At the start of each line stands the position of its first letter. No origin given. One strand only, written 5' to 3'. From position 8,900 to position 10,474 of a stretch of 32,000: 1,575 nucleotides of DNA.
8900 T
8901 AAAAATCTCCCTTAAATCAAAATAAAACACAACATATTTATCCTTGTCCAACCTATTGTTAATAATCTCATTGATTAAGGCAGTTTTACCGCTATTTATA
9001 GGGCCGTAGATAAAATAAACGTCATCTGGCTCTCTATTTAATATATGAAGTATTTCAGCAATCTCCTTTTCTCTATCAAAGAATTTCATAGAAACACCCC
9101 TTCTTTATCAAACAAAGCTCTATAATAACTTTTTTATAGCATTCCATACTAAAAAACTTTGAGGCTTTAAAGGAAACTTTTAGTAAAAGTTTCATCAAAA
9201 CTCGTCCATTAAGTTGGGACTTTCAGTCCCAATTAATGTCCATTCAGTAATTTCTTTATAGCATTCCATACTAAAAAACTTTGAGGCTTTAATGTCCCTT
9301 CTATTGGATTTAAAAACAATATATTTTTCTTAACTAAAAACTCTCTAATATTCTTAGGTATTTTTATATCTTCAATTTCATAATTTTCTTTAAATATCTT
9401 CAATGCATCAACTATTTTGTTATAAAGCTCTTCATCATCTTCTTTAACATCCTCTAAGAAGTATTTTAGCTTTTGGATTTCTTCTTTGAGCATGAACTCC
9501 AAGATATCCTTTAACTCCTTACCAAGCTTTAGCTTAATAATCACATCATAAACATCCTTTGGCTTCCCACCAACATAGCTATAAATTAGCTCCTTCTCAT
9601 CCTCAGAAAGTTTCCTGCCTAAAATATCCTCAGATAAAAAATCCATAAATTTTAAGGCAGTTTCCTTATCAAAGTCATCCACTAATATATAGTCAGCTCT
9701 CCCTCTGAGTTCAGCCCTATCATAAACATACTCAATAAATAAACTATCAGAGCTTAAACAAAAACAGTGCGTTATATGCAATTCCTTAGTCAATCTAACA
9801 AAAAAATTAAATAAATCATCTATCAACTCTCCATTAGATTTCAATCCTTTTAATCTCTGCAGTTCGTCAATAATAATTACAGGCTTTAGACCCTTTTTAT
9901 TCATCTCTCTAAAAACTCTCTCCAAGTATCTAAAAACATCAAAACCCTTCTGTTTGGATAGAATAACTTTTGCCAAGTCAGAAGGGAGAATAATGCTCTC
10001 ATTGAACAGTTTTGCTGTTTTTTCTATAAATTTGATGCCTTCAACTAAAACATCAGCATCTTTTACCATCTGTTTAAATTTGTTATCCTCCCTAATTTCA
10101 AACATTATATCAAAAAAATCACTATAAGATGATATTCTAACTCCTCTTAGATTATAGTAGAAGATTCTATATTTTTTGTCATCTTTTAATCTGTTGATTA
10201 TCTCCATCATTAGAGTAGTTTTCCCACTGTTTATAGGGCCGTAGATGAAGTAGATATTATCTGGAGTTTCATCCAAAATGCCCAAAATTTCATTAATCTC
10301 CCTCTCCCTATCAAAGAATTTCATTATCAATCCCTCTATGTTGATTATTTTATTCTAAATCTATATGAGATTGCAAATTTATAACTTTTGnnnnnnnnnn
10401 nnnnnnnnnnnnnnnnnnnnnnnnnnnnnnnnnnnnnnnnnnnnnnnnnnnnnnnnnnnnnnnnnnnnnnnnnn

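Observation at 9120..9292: Palindromic element insertion at a gene 3' end with a ~50-nt duplication of the terminal codons; the element now supplies the C-terminus and stop codon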

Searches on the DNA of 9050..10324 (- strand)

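Call 61: search_rna_families(source=L035, start=3200, end=3600, threshold=evalue, max_evalue=10)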
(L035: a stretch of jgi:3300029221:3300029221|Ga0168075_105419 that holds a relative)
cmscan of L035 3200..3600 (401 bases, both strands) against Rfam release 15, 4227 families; matches with E-value up to 10: 14.
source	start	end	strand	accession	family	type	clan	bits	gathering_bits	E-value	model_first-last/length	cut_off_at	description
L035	3347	3383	-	RF01376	CRISPR-DR63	Gene; CRISPR;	CL00015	20.7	37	0.84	1-37/37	no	CRISPR RNA direct repeat element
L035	3318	3404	+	RF03743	MIR7696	Gene; miRNA;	-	19.5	83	0.41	1-88/88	no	MIR7696 microRNA precursor family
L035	3315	3407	+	RF03940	MIR9563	Gene; miRNA;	-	18.3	90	0.78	1-127/127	no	MIR9563 microRNA precursor family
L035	3381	3493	-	RF03162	TD-2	Gene; sRNA;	CL00124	17.3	48.7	5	1-98/98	no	TD-2 RNA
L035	3485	3585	+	RF02153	NBR2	Gene; lncRNA;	-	16.8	40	5.5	1-63/63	no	Neighbour of BRCA1 gene 2 converved region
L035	3450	3474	-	RF00900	mir-255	Gene; miRNA;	-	16.2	50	4.5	1-59/59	no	mir-255 microRNA precursor family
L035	3313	3464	-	RF01253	snR46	Gene; snRNA; snoRNA; HACA-box;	CL00021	16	43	0.87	1-197/197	no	Small nucleolar RNA snR46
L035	3409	3490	+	RF02298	TtnuCD22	Gene; snRNA; snoRNA; CD-box;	-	15.6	85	2.6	1-77/77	no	Tetrahymena snoRNA TtnuCD22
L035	3283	3371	-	RF00235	Plasmid_RNAIII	Gene;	-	15.5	60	6.3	1-131/131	no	Plasmid RNAIII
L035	3305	3415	-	RF03938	mir-4662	Gene; miRNA;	-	15.4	97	4.1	1-67/67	no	mir-4662 microRNA precursor family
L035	3298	3425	-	RF04157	MIR9486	Gene; miRNA;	-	15.2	100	2.8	1-119/119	no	MIR9486 microRNA precursor family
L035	3200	3249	-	RF01712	Methylobacterium-1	Gene; sRNA;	-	15.2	40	3.5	1-51/103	3'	Methylobacterium-1 RNA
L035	3286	3398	-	RF01770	rimP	Cis-reg; leader;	-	14.8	47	8.9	1-102/102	no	Gammaprotebacteria rimP leader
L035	3284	3314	+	RF03483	MIR319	Gene; miRNA;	-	14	54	5.5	1-92/92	no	MIR319 microRNA precursor family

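Call 62: search_rna_families(source=window, start=9050, end=9350, threshold=evalue, max_evalue=10)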
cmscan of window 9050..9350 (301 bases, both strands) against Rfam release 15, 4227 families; matches with E-value up to 10: 5.
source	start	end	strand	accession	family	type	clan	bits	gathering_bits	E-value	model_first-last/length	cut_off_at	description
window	9125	9191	+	RF01603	snoR29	Gene; snRNA; snoRNA; CD-box;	-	17.7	50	9.3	1-84/84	no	small nucleolar RNA snoR29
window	9211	9303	-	RF03483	MIR319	Gene; miRNA;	-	17.4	54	0.45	1-92/92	no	MIR319 microRNA precursor family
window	9171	9194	-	RF03485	mir-4000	Gene; miRNA;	-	16.6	58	1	1-54/54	no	mir-4000 microRNA precursor family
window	9295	9320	-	RF01072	TMV_UPD-PK3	Cis-reg;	-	11.8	34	2.2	1-31/31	no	Pseudoknot of upstream pseudoknot domain (UPD) of the 3'UTR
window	9050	9117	-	RF00230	T-box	Cis-reg; leader;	-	9.3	93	8.3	1-69/219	3'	T-box leader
